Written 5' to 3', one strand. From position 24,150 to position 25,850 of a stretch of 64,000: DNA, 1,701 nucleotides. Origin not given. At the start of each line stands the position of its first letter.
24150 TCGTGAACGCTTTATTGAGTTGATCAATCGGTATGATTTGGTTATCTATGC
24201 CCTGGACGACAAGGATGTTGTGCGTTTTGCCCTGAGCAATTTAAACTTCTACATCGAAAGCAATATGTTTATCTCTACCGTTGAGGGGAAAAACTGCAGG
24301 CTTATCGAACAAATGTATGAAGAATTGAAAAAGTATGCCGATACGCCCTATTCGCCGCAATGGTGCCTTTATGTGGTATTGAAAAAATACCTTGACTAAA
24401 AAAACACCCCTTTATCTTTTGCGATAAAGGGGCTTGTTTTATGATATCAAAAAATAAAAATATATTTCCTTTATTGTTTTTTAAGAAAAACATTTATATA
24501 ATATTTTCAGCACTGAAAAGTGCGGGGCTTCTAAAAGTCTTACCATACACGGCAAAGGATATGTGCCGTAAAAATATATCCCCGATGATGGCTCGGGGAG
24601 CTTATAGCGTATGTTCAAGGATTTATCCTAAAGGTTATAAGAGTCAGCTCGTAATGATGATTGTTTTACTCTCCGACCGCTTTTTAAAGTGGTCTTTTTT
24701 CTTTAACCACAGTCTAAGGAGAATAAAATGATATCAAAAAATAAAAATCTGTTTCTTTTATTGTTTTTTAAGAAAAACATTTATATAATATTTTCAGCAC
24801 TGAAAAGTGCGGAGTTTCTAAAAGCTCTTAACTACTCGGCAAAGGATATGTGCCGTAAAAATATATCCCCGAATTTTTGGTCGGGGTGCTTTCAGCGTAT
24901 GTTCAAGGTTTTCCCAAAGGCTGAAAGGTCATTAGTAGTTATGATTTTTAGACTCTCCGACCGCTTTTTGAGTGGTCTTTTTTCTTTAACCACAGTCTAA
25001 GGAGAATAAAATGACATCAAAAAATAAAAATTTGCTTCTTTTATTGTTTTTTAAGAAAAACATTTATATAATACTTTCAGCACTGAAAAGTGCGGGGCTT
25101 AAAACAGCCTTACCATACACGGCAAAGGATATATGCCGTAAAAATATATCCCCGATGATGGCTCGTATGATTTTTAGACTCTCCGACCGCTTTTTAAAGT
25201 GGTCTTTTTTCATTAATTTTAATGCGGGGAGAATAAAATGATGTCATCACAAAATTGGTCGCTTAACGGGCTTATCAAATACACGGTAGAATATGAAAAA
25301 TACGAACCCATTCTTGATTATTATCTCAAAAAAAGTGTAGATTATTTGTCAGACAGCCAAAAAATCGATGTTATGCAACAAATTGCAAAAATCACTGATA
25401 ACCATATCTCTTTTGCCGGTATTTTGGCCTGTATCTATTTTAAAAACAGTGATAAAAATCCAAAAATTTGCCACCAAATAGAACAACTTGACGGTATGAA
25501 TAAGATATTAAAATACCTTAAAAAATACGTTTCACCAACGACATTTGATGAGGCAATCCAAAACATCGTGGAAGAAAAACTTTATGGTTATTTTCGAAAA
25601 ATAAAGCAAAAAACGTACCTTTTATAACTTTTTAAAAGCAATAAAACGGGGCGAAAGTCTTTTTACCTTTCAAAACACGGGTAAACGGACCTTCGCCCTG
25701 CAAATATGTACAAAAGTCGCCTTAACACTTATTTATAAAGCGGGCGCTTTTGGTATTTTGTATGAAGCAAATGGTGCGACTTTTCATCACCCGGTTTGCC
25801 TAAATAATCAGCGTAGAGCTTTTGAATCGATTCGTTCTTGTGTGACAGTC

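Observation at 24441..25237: Three tandem promoter+structured-RNA+terminator units in front of a hypothetical gene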

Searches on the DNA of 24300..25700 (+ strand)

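Call 7: search_rna_families(source=window, start=24300, end=25700, threshold=evalue, max_evalue=10, show_alignments=3)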
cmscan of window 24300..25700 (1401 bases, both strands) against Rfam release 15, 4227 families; matches with E-value up to 10: 19.
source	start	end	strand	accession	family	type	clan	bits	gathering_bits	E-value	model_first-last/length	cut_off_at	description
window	24403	24475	-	RF02844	RefA9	Gene; antisense;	-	22.9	49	0.97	1-64/64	no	Enterococcus sRNA A9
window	24396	24468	-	RF04312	trpB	Cis-reg;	-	22.9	59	2.1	1-107/107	no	trpB ncRNA motif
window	24399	24494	-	RF00515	PyrR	Cis-reg;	-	21.7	54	3.1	1-115/115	no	PyrR binding site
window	25121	25218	+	RF02860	Arrc14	Gene; sRNA;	-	21.3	99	2.3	1-167/167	no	Actinobacillus sRNA 14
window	24463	24590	-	RF02982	gltS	Cis-reg;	-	20.4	47.5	6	1-105/105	no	gltS RNA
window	24667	24780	+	RF00443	SNORA27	Gene; snRNA; snoRNA; HACA-box;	CL00032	20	64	1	1-127/127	no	Small nucleolar RNA SNORA27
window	24447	24601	+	RF02933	ARRPOF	Gene; sRNA;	-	18.4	127.2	0.085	1-256/256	no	ARRPOF RNA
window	25300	25436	-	RF02618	SSRC34_2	Gene; sRNA;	-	18.1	48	6.2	1-125/125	no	Streptococcus sRNA 34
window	24399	24492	-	RF02618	SSRC34_2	Gene; sRNA;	-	18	48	6.3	1-125/125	no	Streptococcus sRNA 34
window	24405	24494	-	RF02822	Srn266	Gene; sRNA;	-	17.8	63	7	1-112/112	no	Streptococcus RNA 266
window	25177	25301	+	RF00443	SNORA27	Gene; snRNA; snoRNA; HACA-box;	CL00032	17.7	64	3.2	1-127/127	no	Small nucleolar RNA SNORA27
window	24368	24476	-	RF01407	STnc560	Gene; sRNA;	-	17.5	55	0.6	1-214/214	no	STnc560 Hfq binding RNA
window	24664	24728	-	RF00805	mir-351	Gene; miRNA;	-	17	70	2.3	1-75/75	no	mir-351 microRNA precursor family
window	24951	25063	+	RF00443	SNORA27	Gene; snRNA; snoRNA; HACA-box;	CL00032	16.8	64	5.4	1-127/127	no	Small nucleolar RNA SNORA27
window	24477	24518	-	RF00212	SNORD38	Gene; snRNA; snoRNA; CD-box;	CL00051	15.9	44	9.1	1-70/70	no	Small nucleolar RNA SNORD38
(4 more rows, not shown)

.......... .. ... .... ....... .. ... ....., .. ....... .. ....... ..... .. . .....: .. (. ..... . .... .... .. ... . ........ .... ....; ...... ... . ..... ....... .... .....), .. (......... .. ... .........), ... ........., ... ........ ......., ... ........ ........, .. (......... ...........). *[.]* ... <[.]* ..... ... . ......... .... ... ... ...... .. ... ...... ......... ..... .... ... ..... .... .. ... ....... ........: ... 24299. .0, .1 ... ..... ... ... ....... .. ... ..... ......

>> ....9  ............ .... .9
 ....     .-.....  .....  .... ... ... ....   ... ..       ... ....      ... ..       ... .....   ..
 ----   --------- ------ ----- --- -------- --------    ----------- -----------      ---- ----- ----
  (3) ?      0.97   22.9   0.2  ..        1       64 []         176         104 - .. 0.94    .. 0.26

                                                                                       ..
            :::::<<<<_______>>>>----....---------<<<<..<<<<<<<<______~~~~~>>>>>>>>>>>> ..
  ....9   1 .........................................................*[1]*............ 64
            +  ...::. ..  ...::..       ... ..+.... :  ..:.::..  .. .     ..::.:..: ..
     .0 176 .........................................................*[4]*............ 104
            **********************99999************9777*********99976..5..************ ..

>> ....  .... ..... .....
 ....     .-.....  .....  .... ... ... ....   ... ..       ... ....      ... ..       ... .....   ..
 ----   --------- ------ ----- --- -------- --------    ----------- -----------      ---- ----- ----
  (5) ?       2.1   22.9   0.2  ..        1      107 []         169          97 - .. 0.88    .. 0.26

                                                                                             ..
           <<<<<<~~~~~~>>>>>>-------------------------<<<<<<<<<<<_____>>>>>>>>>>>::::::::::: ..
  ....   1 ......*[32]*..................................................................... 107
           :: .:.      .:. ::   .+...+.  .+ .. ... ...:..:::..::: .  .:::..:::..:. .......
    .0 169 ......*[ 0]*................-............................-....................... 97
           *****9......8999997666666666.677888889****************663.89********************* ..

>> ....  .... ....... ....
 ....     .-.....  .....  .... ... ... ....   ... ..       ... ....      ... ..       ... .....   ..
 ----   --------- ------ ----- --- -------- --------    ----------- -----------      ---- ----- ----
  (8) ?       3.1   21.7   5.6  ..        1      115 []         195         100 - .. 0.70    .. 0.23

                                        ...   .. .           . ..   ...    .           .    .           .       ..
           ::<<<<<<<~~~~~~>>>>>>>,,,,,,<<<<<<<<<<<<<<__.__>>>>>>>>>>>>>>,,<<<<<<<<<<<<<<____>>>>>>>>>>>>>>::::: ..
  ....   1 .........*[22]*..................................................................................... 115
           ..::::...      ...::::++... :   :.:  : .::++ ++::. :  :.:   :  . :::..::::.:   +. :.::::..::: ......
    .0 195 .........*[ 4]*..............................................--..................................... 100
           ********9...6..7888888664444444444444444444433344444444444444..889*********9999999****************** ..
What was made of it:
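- On Any Rfam 15 family (including c-di-GMP-I/II, T-box, cobalamin, EAR and alphaproteobacterial sRNAs): The region 24300-25700 at E <= 10 has a best E-value of 0.085, and every hit is far below its gathering score (call 7).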

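Call 64: build_rna_model(alignment_id=A4, structure=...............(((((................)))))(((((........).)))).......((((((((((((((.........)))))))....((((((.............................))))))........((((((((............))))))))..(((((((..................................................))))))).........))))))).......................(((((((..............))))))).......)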
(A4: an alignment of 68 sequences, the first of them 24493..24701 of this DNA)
Model R1 built from alignment A4 (68 sequences, 318 columns); structure: as given.
model positions 243; base pairs 52; branch points 6; effective number of sequences 3.2; information 0.59 bits per position. Calibrated on 0.2 Mb of random sequence (short: E-values are rough).
structure used (alignment columns):
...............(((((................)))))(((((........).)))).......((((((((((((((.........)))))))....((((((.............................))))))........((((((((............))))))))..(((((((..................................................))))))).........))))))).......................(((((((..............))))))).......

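Call 66: search_with_rna_model(model_id=R1, source=window, max_evalue=1)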
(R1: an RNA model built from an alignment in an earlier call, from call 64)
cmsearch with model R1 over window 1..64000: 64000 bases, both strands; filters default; matches with E-value up to 1: 7.
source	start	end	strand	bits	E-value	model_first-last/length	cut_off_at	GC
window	24502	24701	+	162.1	4.7e-45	1-243/243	no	0.41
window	24789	24984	+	157.9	7.3e-44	1-243/243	no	0.4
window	9136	9344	-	156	2.6e-43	1-243/243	no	0.44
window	2567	2798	+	111.6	1.3e-30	1-243/243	no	0.38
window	25072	25211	+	73.7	8.9e-20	1-243/243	no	0.41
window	24398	24531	-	9.4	0.23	1-243/243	no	0.27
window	46621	46678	+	7.2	0.95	112-180/243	no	0.28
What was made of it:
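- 24728..25010 (+): Unit 2, a complete copy. Features: -35 at 24761-24766; -10 at 24784-24789; RNA from about 24797 to 24983; terminator 24959-24977 plus T6; RBS at 25000-25004. It has the best-formed closing helix P3 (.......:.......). Covariance-model hit 24789-24984 at 158 bits (call 66).
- Checked: Its covariance-model score is 74 bits, against 158-162 bits for units 1 and 2 (call 66).
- There are several copies per genome (five in 64 kb here, call 66).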

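Call 68: search_with_rna_model(model_id=R1, sources=[window, L001, L002, L004, L007, L008, L009, L010, L011, L012, L013, L014, L015, L016, L017, L018, L019, L020, L021, L022, L023, L024, L025, L026, L027, L028, L029, L030, L031, L032, L033, L034, L035, L036, L037, L038, L039, L040, L041, L042, L043, L044, L045, L046, L047, L048, L049, L050, L051, L052, L053, L054, L055, L056, L057, L058, L059, L060, L061, L062, L063, L064, L065, L066, L067, L068, L069, L070, L071, L072, L073, L074, L075, L076, L077, L078, L079, L080, L081, L082, L083, L084, L085, L086, L087, L088, L089, L090, L091, L092, L093, L094, L095, L096, L097, L098, L099, L100, L101, L102], max_evalue=0.001, make_alignment=true)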
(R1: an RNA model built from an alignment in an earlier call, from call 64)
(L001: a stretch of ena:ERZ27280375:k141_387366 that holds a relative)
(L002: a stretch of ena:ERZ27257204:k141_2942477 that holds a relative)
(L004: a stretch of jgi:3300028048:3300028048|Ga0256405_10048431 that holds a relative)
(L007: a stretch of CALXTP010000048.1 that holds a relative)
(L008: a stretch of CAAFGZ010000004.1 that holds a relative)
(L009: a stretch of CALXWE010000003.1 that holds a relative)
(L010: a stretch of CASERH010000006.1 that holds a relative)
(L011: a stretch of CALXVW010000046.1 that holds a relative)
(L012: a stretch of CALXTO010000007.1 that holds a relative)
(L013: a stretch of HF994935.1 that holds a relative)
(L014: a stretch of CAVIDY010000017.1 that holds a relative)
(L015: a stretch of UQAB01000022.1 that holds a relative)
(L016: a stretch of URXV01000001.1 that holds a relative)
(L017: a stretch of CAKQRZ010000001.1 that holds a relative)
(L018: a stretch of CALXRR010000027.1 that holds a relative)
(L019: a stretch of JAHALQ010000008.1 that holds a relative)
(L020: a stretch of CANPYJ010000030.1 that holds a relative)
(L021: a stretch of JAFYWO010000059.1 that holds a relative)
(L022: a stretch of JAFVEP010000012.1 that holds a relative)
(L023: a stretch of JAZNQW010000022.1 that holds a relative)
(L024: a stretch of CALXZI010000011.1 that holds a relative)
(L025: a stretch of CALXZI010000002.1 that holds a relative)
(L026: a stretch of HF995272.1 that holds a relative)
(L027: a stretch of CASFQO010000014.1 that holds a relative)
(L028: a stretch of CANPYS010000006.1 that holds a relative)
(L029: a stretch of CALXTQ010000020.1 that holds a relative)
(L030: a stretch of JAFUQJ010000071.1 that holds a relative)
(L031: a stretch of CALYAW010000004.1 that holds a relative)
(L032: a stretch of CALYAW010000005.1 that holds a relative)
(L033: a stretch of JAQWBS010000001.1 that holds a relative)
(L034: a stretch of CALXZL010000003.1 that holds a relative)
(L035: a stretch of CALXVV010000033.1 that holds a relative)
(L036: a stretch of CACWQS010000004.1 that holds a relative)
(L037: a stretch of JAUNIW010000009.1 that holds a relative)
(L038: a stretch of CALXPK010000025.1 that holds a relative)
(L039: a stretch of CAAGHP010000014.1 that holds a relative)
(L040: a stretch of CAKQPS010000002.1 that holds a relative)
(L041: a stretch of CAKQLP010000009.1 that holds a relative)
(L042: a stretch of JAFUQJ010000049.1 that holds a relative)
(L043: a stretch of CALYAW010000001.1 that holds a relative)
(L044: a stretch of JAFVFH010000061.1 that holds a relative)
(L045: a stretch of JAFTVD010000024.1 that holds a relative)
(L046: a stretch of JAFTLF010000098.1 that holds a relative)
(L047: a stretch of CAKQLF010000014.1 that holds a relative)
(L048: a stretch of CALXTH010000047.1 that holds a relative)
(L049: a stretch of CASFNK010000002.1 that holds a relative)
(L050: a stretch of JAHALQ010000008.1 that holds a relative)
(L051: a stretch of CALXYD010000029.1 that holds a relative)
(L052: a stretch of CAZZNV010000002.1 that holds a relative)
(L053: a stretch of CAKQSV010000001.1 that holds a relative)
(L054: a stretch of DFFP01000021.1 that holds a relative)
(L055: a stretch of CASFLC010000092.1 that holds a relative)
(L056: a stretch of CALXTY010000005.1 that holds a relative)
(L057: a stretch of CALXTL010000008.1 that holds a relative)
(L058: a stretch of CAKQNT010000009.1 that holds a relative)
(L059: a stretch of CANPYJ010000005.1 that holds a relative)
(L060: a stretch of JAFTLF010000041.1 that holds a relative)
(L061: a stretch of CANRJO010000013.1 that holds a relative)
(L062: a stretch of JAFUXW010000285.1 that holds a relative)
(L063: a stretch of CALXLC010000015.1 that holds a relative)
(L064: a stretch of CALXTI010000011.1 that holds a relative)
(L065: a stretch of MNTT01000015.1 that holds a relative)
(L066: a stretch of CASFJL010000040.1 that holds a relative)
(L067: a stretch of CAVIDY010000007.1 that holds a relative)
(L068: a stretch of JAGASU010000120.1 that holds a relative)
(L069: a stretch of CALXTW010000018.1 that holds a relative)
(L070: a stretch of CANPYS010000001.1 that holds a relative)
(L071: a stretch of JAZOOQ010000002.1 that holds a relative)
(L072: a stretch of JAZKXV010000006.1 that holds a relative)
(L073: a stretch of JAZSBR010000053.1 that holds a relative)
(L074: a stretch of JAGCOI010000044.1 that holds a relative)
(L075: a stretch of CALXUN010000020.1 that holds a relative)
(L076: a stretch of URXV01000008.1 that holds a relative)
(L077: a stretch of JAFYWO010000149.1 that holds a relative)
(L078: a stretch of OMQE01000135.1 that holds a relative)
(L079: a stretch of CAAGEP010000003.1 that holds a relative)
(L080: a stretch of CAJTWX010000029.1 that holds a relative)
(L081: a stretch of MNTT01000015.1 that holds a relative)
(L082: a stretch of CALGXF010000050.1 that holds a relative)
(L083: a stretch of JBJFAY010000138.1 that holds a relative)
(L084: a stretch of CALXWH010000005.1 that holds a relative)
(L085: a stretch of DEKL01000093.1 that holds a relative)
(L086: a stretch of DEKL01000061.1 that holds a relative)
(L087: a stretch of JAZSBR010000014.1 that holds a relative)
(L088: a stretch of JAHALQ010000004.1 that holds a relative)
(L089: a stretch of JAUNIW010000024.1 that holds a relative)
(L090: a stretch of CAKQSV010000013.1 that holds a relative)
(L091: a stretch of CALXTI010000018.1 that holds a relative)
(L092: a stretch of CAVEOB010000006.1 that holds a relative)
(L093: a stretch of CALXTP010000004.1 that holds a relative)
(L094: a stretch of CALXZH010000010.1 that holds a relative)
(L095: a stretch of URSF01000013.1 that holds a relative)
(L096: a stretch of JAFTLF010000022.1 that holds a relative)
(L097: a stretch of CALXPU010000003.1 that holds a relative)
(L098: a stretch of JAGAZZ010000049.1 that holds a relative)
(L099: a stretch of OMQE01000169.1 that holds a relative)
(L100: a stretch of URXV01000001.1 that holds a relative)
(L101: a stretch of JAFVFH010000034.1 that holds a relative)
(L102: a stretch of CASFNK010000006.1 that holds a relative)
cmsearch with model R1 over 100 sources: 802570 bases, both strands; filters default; matches with E-value up to 0.001: 120.
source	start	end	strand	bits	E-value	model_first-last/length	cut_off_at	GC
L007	2473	2712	+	234.2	1.4e-64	1-243/243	no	0.46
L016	3090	3328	+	234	1.5e-64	1-243/243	no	0.45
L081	2897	3135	-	233.6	2e-64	1-243/243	no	0.45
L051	1943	2187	-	220.8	9.4e-61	1-243/243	no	0.44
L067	7506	7753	-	219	2.9e-60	1-243/243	no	0.38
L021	5540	5782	+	219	3e-60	1-243/243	no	0.35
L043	2511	2761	-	218.4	4.5e-60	1-243/243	no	0.39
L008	1054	1297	-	217.4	8.7e-60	1-243/243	no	0.43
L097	2660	2900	-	217.3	9.5e-60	1-243/243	no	0.41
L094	527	755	+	216.9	1.2e-59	1-243/243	no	0.42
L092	222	465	-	216.6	1.4e-59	1-243/243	no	0.4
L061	3928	4162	+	214.8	4.8e-59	1-243/243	no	0.45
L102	5163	5391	-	213.2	1.3e-58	1-243/243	no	0.43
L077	1511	1761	+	212.5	2.1e-58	1-243/243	no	0.36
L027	3265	3506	-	212.5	2.2e-58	1-243/243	no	0.4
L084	4522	4763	+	212.5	2.2e-58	1-243/243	no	0.4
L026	3683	3935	+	211.8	3.4e-58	1-243/243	no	0.39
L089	1683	1923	+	211.6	4e-58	1-243/243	no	0.42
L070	3102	3361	-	209.1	2e-57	1-243/243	no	0.42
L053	896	1135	+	209.1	2e-57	1-243/243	no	0.43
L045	4171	4421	-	206.8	9.6e-57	1-243/243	no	0.37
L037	558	803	+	206.6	1.1e-56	1-243/243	no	0.4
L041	6150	6394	-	206.1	1.5e-56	1-243/243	no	0.4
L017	7127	7369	+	206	1.5e-56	1-243/243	no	0.41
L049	3017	3247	-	204.7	3.8e-56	1-243/243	no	0.45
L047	4982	5224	+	204.4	4.5e-56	1-243/243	no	0.41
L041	6478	6722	-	203.8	6.9e-56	1-243/243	no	0.4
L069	6883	7112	-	203.5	8.4e-56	1-243/243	no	0.45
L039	6497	6742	-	202.1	2e-55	1-243/243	no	0.41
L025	5403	5657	+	201.1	4e-55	1-243/243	no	0.44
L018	6092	6338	+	201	4.2e-55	1-243/243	no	0.41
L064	1955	2208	-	200.7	5.1e-55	1-243/243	no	0.44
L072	1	214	-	200.7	5.1e-55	1-225/243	3'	0.38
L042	4357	4609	+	200.7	5.1e-55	1-243/243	no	0.44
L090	1765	2031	-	200.3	6.9e-55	1-243/243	no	0.42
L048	1424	1673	-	200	8.2e-55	1-243/243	no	0.44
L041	6806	7048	-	199.7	9.8e-55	1-243/243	no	0.4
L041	7132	7374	-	199.7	9.8e-55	1-243/243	no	0.4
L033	477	724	-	199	1.6e-54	1-243/243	no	0.37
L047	5307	5552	+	198.5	2.2e-54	1-243/243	no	0.4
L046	236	489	-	198.3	2.6e-54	1-243/243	no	0.42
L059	1241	1505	+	198.1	2.8e-54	1-243/243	no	0.45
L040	2185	2434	+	197.2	5.3e-54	1-243/243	no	0.4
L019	5771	6022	-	197.1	5.4e-54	1-243/243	no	0.44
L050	2160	2414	+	196.8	6.6e-54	1-243/243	no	0.45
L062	2549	2784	+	196.2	1e-53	1-243/243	no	0.44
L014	1387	1636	-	195.8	1.3e-53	1-243/243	no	0.4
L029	2905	3169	+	193.9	4.5e-53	1-243/243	no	0.45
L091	5401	5656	-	192.6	1.1e-52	1-243/243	no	0.47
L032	1301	1556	+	192.4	1.3e-52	1-243/243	no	0.4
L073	3022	3261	+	192.3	1.3e-52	1-243/243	no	0.45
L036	497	732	-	192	1.6e-52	1-243/243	no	0.46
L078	49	287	-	191.8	1.9e-52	1-243/243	no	0.43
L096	630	889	-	190.7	3.8e-52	1-243/243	no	0.39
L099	199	438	+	190.4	4.7e-52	1-243/243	no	0.45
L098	4508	4747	+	189.9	6.3e-52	1-243/243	no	0.42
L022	2983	3220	+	189.7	7.1e-52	1-243/243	no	0.43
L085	4896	5101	+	188.1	2.1e-51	1-243/243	no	0.49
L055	4024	4250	-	187.9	2.4e-51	1-243/243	no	0.47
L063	4331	4557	+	187.7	2.7e-51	1-243/243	no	0.48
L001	6062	6290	+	187.6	2.9e-51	1-243/243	no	0.4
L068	7529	7769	-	187.3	3.5e-51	1-243/243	no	0.41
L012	4008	4247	-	187.2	3.7e-51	1-243/243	no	0.57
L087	4258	4500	+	187.2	3.9e-51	1-243/243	no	0.46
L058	5419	5626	+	187.1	4.2e-51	1-243/243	no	0.47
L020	5595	5856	-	186.1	7.6e-51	1-243/243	no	0.39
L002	2973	3201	+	184.9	1.7e-50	1-243/243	no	0.4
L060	3009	3216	-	184.1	2.9e-50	1-243/243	no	0.47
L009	6695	6934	+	183.8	3.7e-50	1-243/243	no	0.45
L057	679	890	+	182.6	7.6e-50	1-243/243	no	0.48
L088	1042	1251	-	182.4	9.1e-50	1-243/243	no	0.47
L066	3532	3761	-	182.4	9.2e-50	1-243/243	no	0.42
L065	4919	5160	+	181.7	1.4e-49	1-243/243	no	0.44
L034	6104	6333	-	181.2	2e-49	1-243/243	no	0.42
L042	929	1177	+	180.4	3.4e-49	1-243/243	no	0.47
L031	7789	8000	-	179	8.3e-49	1-243/243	no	0.47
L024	1975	2228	-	177.7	2e-48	1-243/243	no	0.45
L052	3699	3933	-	177.4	2.5e-48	1-243/243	no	0.42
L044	7738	7983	+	177.2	2.8e-48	1-243/243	no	0.45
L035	6038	6246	+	177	3.2e-48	1-243/243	no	0.47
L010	3692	3900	+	175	1.2e-47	1-243/243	no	0.47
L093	6342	6587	+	174.4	1.7e-47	1-243/243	no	0.46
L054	7472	7713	-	174.3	1.8e-47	1-243/243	no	0.45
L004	358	557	+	173.5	3.1e-47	1-243/243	no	0.42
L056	3463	3712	+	173.3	3.6e-47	1-243/243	no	0.44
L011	2846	3054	-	173.1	4.1e-47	1-243/243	no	0.46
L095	4961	5194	+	171.8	9.4e-47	1-243/243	no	0.44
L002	3289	3487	+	171.3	1.4e-46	1-243/243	no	0.42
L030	1289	1498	-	170.9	1.7e-46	1-243/243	no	0.46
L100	3357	3596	-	169.8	3.6e-46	1-243/243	no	0.45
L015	1886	2129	+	169.5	4.5e-46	1-243/243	no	0.45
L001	5776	5974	+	168.2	1e-45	1-243/243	no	0.42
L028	4179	4444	-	168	1.2e-45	1-243/243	no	0.42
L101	5872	6073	+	167.9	1.3e-45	1-243/243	no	0.46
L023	2743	2969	-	167.1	2.1e-45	1-243/243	no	0.44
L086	6653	6861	-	166.7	2.8e-45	1-243/243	no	0.43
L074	4090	4291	+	165.5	6.3e-45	1-243/243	no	0.48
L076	552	762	+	161.5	8.4e-44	1-243/243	no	0.44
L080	7789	8000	-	160.4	1.8e-43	40-243/243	5'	0.36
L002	2690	2885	+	157.3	1.4e-42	1-243/243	no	0.42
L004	75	270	+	156.5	2.3e-42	1-243/243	no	0.41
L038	5533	5759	-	154.8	7e-42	1-243/243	no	0.44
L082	233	468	-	153.9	1.3e-41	1-243/243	no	0.47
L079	1708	1959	-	153.4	1.8e-41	1-243/243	no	0.47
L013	7416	7668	+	151.1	8.3e-41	1-243/243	no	0.49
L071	1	218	+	150.8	9.9e-41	45-243/243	5'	0.38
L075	7810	8000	-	149.3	2.6e-40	54-243/243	5'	0.45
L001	1472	1691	+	121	3.4e-32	1-243/243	no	0.45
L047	4669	4899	+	85.7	4.2e-22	1-243/243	no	0.43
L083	3199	3377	+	80.8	1.1e-20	1-243/243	no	0.42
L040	3823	4030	-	51.6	2.4e-12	1-243/243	no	0.41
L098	6418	6622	-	36.6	4.7e-08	1-243/243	no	0.47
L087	7070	7235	-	36.6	4.8e-08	1-243/243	no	0.41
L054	1309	1521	+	29.1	6.9e-06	1-243/243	no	0.42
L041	7486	7682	+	26.9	2.7e-05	1-243/243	no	0.42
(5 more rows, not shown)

Alignment A6: 120 matches aligned to the model, 485 columns, each read 5' to 3' on its own strand. Consensus structure (alignment columns), stored with it:
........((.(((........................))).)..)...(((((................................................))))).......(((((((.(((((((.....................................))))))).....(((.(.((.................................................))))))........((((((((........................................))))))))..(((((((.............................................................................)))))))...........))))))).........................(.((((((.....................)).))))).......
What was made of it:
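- On Tandem pseudo-cooperative riboswitch arrangement: L041 has 4 copies, L047 has 3 and L002 has 3 (call 68).
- Independent arrays of 4 copies (L041) and 3 copies (L047) occur in human-gut relatives (call 68). Arrays of 2-4 units recur independently (call 68). Local amplification is frequent (call 68).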
